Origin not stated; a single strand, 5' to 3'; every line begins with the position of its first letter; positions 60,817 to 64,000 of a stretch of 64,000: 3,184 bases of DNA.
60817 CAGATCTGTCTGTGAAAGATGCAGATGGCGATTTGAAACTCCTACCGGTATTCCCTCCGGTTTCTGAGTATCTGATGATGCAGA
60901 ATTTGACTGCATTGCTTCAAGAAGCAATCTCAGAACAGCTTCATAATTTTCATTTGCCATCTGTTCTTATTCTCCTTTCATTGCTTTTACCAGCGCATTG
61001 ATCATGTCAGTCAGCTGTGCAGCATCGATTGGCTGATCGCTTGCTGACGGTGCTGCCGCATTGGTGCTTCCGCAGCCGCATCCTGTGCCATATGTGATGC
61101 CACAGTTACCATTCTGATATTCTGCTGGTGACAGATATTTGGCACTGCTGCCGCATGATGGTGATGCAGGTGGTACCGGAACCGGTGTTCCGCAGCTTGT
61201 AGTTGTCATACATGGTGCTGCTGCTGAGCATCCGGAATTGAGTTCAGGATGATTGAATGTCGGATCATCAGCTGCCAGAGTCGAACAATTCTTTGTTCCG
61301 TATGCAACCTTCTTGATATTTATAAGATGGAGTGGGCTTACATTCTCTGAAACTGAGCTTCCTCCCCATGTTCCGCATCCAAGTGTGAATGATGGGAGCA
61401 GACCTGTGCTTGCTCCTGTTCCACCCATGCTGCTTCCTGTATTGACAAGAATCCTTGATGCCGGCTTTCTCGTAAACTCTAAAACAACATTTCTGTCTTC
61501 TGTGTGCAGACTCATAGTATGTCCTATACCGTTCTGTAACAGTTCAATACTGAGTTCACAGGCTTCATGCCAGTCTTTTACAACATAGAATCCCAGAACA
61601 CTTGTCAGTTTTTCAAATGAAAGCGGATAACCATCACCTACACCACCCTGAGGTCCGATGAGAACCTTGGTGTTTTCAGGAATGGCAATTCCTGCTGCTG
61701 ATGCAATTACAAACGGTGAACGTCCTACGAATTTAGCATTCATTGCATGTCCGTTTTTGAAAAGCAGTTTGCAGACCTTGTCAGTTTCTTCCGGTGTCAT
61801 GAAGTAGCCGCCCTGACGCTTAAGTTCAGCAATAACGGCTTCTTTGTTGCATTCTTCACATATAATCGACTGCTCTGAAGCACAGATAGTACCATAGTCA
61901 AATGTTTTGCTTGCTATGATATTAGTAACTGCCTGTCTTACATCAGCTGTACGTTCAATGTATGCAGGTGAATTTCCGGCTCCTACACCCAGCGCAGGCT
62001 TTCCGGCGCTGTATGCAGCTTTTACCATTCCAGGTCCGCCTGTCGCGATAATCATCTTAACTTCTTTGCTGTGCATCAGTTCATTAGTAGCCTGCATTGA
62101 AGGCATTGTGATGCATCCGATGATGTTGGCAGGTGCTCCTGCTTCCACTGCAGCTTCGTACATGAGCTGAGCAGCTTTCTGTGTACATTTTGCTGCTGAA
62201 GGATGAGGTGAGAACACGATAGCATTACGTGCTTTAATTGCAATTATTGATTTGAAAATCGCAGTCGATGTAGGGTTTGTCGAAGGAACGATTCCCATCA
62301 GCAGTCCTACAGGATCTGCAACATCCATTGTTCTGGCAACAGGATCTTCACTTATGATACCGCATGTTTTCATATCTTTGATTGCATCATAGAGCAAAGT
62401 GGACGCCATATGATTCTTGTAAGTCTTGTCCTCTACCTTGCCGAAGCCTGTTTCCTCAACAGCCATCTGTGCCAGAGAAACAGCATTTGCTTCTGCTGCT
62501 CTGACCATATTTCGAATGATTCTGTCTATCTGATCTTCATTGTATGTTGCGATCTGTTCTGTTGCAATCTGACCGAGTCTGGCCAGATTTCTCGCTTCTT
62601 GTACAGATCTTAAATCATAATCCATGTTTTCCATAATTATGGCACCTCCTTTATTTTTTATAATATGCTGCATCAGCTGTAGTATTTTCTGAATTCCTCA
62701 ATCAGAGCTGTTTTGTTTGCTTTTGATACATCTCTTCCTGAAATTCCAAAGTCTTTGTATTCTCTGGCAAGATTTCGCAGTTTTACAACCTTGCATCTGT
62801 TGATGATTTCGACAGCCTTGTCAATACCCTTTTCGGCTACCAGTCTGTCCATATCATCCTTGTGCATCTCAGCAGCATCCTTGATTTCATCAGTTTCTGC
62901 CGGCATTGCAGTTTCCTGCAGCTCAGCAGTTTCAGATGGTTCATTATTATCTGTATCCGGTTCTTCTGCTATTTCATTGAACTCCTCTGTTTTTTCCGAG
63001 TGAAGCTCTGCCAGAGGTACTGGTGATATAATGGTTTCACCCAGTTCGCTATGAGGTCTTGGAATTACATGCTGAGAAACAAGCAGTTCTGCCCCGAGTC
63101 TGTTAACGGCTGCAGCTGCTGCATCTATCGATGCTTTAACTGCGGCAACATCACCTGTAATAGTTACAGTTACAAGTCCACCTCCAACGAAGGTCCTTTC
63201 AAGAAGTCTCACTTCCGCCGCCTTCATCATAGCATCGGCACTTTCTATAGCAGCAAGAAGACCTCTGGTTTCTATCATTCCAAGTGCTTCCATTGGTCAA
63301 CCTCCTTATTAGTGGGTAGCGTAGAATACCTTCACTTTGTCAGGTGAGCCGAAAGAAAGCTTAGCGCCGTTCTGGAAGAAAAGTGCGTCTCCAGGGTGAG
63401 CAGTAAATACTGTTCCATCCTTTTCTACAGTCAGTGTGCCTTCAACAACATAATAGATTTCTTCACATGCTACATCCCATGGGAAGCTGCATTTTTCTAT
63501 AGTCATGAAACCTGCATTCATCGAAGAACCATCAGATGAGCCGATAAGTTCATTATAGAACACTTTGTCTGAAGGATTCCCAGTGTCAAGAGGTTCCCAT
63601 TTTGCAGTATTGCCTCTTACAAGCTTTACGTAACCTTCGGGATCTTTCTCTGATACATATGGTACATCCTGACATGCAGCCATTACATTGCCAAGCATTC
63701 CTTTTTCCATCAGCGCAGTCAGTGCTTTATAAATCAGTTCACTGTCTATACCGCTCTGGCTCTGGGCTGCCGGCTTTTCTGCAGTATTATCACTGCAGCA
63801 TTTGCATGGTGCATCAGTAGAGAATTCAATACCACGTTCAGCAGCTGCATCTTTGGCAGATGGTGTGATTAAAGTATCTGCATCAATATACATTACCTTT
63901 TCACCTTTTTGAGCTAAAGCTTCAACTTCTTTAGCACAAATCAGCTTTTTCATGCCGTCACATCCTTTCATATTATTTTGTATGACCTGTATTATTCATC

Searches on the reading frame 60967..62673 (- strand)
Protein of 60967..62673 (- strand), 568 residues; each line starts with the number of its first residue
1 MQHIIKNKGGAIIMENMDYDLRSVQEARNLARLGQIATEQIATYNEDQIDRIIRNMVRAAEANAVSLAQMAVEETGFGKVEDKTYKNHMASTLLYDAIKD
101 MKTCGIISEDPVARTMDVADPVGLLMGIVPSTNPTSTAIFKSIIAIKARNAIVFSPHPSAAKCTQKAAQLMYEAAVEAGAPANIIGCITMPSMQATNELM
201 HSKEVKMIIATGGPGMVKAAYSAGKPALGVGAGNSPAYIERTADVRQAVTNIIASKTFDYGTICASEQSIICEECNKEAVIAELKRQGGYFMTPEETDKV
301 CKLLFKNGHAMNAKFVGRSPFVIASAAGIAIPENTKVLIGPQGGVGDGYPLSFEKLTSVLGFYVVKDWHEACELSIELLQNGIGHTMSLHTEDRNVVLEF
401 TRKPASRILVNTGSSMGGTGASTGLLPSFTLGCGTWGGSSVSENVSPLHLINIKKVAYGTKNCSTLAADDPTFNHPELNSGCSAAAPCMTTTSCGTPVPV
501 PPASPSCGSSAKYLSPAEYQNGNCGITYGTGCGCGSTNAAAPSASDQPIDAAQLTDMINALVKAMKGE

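Call 6: search_protein_families(library=pfam, proteins=[window:60967-62673:-])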
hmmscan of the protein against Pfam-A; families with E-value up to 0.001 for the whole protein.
window:60967-62673:- (568 aa): 1 family
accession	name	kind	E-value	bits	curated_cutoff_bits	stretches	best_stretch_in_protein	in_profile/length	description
PF00171.27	Aldedh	-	8.1e-23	81.1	23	1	17-286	24-291/461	Aldehyde dehydrogenase family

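Call 7: search_protein_families(library=ncbifam, proteins=[window:60967-62673:-])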
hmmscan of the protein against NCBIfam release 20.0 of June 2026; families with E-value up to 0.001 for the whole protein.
window:60967-62673:- (568 aa): 32 families (the best 25 are shown)
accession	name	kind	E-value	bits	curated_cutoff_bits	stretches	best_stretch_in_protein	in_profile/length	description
TIGR02518.1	EutH_ACDH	equivalog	4.8e-229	761.2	620.1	1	18-485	1-470/488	acetaldehyde dehydrogenase (acetylating)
NF010378.0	PRK13805.1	equivalog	5.7e-169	563.7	951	1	20-463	9-456/872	bifunctional acetaldehyde-CoA/alcohol dehydrogenase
NF047625.1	AcylSulfactDhSauS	equivalog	1e-96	324.6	600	1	29-460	8-444/464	acylating sulfoacetaldehyde dehydrogenase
NF011927.0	PRK15398.1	subfamily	2.3e-77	260.6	403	1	35-438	46-443/465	aldehyde dehydrogenase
NF040648.1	lactal_redase_Meth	equivalog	3.2e-15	56.1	650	1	25-283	33-293/463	lactaldehyde dehydrogenase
TIGR01804.1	BADH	equivalog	3.8e-14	52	668.6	1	18-286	31-298/467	betaine-aldehyde dehydrogenase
NF001221.0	PRK00197.1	equivalog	4.3e-14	52.1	289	1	121-284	116-278/418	glutamate-5-semialdehyde dehydrogenase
TIGR00407.1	proA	equivalog_domain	2.1e-11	43.3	317.45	1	117-277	99-258/398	glutamate-5-semialdehyde dehydrogenase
NF045736.1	PaDhStyDRhodo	equivalog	4.2e-11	42.1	800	1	114-284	136-306/479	phenylacetaldehyde dehydrogenase StyD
NF009725.0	PRK13252.1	equivalog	6.5e-11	41.3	593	1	17-287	39-307/488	betaine-aldehyde dehydrogenase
TIGR01780.1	SSADH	subfamily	7e-11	41.6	646.35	1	23-286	17-282/448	succinate-semialdehyde dehydrogenase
NF047626.1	SulfactDhSafD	equivalog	7.1e-11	41.8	700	1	17-271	17-272/454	sulfoacetaldehyde dehydrogenase SafD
NF050084.1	pip_6_carb_DH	equivalog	1.5e-10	40.6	730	1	98-286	94-285/475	L-piperidine-6-carboxylate dehydrogenase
NF006992.0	PRK09457.1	subfamily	1.1e-09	37.5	514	1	13-286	28-300/487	succinylglutamate-semialdehyde dehydrogenase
NF052305.1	DioxValDhHalo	equivalog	2.1e-09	36.8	750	1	36-280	54-301/483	2,5-dioxovalerate dehydrogenase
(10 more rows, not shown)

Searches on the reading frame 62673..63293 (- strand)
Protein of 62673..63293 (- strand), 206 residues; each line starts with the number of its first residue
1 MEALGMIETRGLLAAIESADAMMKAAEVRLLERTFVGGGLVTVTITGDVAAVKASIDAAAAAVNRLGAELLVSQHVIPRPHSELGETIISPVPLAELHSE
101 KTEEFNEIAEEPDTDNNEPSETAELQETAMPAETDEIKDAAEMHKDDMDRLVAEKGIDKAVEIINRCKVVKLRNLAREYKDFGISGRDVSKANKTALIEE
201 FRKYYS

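Call 6: search_protein_families(library=pfam, proteins=[window:62673-63293:-])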
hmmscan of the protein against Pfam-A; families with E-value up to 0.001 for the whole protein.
window:62673-63293:- (206 aa): 1 family
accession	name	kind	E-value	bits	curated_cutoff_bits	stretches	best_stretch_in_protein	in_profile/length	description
PF00936.24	BMC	-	1.7e-26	92.4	24.5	1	3-80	1-75/75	BMC domain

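Call 7: search_protein_families(library=ncbifam, proteins=[window:62673-63293:-])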
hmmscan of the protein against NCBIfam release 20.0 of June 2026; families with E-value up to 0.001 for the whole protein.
window:62673-63293:- (206 aa): 5 families
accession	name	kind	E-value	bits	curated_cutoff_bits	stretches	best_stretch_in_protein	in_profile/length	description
NF012018.0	PRK15474.1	equivalog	9.9e-30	102.8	133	1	1-88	1-86/97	ethanolamine utilization microcompartment protein EutM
NF053791.1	BMC_CsoS1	equivalog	6.6e-28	96.8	166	1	3-86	8-90/93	alpha-carboxysome major shell protein CsoS1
NF012010.0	PRK15466.1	equivalog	2.7e-18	66.6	218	1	2-84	3-83/166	ethanolamine utilization microcompartment protein EutK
NF053792.1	beta_CO2some_O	equivalog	1.1e-16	61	270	1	2-88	112-196/205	beta-carboxysome assembly protein CcmO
TIGR02526.1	eut_PduT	equivalog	9.4e-06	25.4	250.3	1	2-85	97-179/182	ethanolamine utilization microcompartment shell protein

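Call 10: find_encoding_contigs(protein=window:62673-63293:-, flank=10000, max_places=6)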
Protein window:62673-63293:- (206 aa): 24 contigs read that carry it; 6 places shown.
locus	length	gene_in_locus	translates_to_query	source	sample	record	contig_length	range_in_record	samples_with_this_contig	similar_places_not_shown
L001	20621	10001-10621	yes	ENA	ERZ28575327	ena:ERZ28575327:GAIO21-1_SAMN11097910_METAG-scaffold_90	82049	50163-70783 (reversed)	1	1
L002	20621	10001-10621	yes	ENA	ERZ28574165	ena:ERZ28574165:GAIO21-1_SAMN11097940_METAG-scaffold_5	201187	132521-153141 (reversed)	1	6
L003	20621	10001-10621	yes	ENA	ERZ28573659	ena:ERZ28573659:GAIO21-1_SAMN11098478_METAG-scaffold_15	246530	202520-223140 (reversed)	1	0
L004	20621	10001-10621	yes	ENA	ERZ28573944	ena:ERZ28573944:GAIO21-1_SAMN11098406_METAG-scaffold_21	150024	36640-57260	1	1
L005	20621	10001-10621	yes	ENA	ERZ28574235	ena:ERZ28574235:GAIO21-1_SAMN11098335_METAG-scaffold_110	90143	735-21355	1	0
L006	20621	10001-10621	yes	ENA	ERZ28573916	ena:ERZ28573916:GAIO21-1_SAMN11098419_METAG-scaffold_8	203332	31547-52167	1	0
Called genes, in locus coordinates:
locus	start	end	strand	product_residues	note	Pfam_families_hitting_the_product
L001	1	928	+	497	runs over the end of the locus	PF00171:Aldedh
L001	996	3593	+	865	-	PF02901:PFL-like, PF01228:Gly_radical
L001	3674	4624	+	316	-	PF13353:Fer4_12 (weak), PF12838:Fer4_7 (faint), PF00037:Fer4 (faint), PF13237:Fer4_10 (weak), PF13187:Fer4_9, PF13484:Fer4_16 (faint), PF04055:Radical_SAM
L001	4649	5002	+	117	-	PF00936:BMC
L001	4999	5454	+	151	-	PF03193:RsgA_GTPase (faint), PF10662:PduV-EutP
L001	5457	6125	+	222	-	-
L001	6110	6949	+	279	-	PF00012:HSP70 (faint), PF06723:MreB_Mbl, PF11104:PilM_2, PF14450:FtsA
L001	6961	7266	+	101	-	PF00936:BMC (weak)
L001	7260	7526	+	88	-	PF03319:EutN_CcmL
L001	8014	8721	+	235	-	PF13534:Fer4_17, PF13375:RnfC_N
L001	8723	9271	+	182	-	PF00936:BMC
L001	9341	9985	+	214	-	PF06249:EutQ, PF05899:Cupin_3 (weak), PF07883:Cupin_2 (weak)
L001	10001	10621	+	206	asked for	PF00936:BMC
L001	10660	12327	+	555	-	PF00171:Aldedh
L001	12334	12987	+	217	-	PF06130:PTAC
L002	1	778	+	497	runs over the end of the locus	PF00171:Aldedh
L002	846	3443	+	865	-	PF02901:PFL-like, PF01228:Gly_radical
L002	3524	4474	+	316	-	PF13353:Fer4_12 (weak), PF12838:Fer4_7 (faint), PF00037:Fer4 (faint), PF13237:Fer4_10 (weak), PF13187:Fer4_9, PF13484:Fer4_16 (faint), PF04055:Radical_SAM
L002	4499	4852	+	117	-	PF00936:BMC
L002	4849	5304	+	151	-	PF03193:RsgA_GTPase (faint), PF10662:PduV-EutP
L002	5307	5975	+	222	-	-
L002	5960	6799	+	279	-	PF00012:HSP70 (faint), PF06723:MreB_Mbl, PF11104:PilM_2, PF14450:FtsA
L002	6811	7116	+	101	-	PF00936:BMC (weak)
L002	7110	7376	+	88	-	PF03319:EutN_CcmL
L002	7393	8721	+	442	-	PF01512:Complex1_51K, PF13534:Fer4_17, PF13375:RnfC_N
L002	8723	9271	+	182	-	PF00936:BMC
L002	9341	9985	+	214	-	PF06249:EutQ, PF05899:Cupin_3 (weak), PF07883:Cupin_2 (weak)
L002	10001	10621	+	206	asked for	PF00936:BMC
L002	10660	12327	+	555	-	PF00171:Aldedh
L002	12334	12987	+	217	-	PF06130:PTAC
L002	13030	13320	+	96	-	PF00936:BMC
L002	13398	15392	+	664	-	PF03063:Prismane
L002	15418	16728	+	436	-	PF13237:Fer4_10 (faint), PF12838:Fer4_7 (weak), PF02906:Fe_hyd_lg_C, PF02256:Fe_hyd_SSU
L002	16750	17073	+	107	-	PF00892:EamA (weak), PF00893:Multi_Drug_Res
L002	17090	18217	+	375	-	PF00465:Fe-ADH, PF13685:Fe-ADH_2 (weak), PF25137:ADH_Fe_C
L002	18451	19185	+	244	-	PF01183:Glyco_hydro_25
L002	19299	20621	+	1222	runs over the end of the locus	PF00873:ACR_tran, PF03176:MMPL (weak)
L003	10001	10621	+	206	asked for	PF00936:BMC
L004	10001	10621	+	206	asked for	PF00936:BMC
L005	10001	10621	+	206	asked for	PF00936:BMC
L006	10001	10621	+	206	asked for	PF00936:BMC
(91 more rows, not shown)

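Call 38: search_protein_families(library=ncbifam, proteins=[L002:846-3443:+, L002:3524-4474:+], max_evalue=1e-20)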
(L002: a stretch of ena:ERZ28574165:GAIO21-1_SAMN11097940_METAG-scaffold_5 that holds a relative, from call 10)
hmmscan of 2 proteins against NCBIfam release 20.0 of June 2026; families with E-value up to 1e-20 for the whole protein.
L002:846-3443:+ (865 aa): 9 families
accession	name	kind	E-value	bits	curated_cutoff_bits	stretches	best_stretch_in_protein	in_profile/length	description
TIGR04394.1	choline_CutC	equivalog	0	1671.8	1050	1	77-865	1-789/789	choline trimethylamine-lyase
TIGR01774.1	PFL2-3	subfamily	2e-200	668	678.2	1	78-861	3-783/786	formate C-acetyltransferase/glycerol dehydratase family glycyl radical enzyme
NF048011.1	SfplDhtHpsGDes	equivalog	1.4e-175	585.9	1000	1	75-861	20-818/821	(2S)-3-sulfopropanediol dehydratase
NF043068.1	glycl_HYPD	equivalog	3.3e-163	544.7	1100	1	78-860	1-780/784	trans-4-hydroxy-L-proline dehydratase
NF048009.1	SfplDhtHpfGKleb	equivalog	2e-159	532.3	1000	1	76-862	23-822/824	(2S)-3-sulfopropanediol dehydratase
NF007437.0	PRK09983.1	equivalog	3.9e-157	524.6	1109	1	78-861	2-762/765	formate C-acetyltransferase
NF033718.1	indole_decarb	equivalog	4.8e-132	441.9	1100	1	177-861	155-865/868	indoleacetate decarboxylase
NF033715.1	glycyl_HPDL_Lrg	equivalog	3.4e-108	362.7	1150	2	252-664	246-678/901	4-hydroxyphenylacetate decarboxylase large subunit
TIGR01255.1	pyr_form_ly_1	equivalog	1.8e-33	116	994.2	1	334-862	238-741/744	formate C-acetyltransferase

L002:3524-4474:+ (316 aa): 12 families
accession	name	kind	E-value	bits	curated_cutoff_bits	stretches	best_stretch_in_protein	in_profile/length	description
TIGR04395.1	cutC_activ_rSAM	equivalog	1.7e-166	553.1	360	1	9-316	1-309/309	choline TMA-lyase-activating enzyme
TIGR02494.1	PFLE_PFLC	subfamily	1.6e-112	375.6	174.35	1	15-307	1-292/293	glycyl-radical enzyme activating protein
NF043069.1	T4HPD_activ_SAM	equivalog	1.6e-94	316.7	425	1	13-311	2-295/299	trans-4-hydroxy-L-proline dehydratase activase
NF048010.1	SfplDhtActHpsHDes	equivalog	4.5e-86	288.3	430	1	11-301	4-295/298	(2S)-3-sulfopropanediol dehydratase activating enzyme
NF033719.1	ind_deCO2_activ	equivalog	5.5e-77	259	425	1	14-299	2-288/302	indoleacetate decarboxylase activase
NF033717.2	HPDL_rSAM_activ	equivalog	1e-75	254.9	420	1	11-301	2-293/311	4-hydroxyphenylacetate decarboxylase activase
NF048008.1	SfplDhtActHpfHKleb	equivalog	1.6e-70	237.9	500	1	15-287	2-276/308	(2S)-3-sulfopropanediol dehydratase activating enzyme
TIGR04003.1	rSAM_BssD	equivalog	7.1e-66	222.5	496.45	1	15-282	3-272/314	[benzylsuccinate synthase]-activating enzyme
NF007483.0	PRK10076.1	equivalog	2.3e-60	204.2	326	1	73-307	50-284/292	[formate-C-acetyltransferase]-activating enzyme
TIGR02493.1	PFLA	equivalog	4.6e-55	186.6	231.75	1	112-306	41-234/235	pyruvate formate-lyase-activating protein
NF008356.0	PRK11145.1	equivalog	2.3e-44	151.5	375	1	113-309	47-242/246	pyruvate formate lyase 1-activating protein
TIGR04041.1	activase_YjjW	hypoth_equivalog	1.1e-43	149.6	250.2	1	22-278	11-247/276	YjjW family glycine radical enzyme activase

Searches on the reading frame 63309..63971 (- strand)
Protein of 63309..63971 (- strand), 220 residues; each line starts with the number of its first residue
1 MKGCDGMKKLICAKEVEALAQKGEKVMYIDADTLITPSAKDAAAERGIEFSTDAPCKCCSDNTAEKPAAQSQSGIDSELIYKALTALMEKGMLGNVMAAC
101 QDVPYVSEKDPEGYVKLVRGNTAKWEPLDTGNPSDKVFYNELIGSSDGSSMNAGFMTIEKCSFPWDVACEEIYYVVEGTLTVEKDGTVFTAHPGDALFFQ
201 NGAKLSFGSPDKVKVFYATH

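Call 6: search_protein_families(library=pfam, proteins=[window:63309-63971:-])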
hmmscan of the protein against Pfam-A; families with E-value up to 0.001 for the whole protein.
window:63309-63971:- (220 aa): 3 families
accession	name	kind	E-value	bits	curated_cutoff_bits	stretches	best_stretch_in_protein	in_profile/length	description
PF06249.18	EutQ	-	6.4e-26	91.4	21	1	76-219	2-145/152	Ethanolamine utilisation protein EutQ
PF05899.18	Cupin_3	-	1.8e-07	31.2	23.5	1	149-203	5-60/74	EutQ-like cupin domain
PF07883.17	Cupin_2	-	6e-07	29.5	27.2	1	170-208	19-57/70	Cupin domain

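Call 7: search_protein_families(library=ncbifam, proteins=[window:63309-63971:-])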
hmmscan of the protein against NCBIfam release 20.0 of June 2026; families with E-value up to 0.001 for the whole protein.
window:63309-63971:- (220 aa): 1 family
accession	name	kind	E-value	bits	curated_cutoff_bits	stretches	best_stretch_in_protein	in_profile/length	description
NF012001.0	PRK15457.1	equivalog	1.9e-30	106.3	193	1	7-219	1-225/233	ethanolamine utilization acetate kinase EutQ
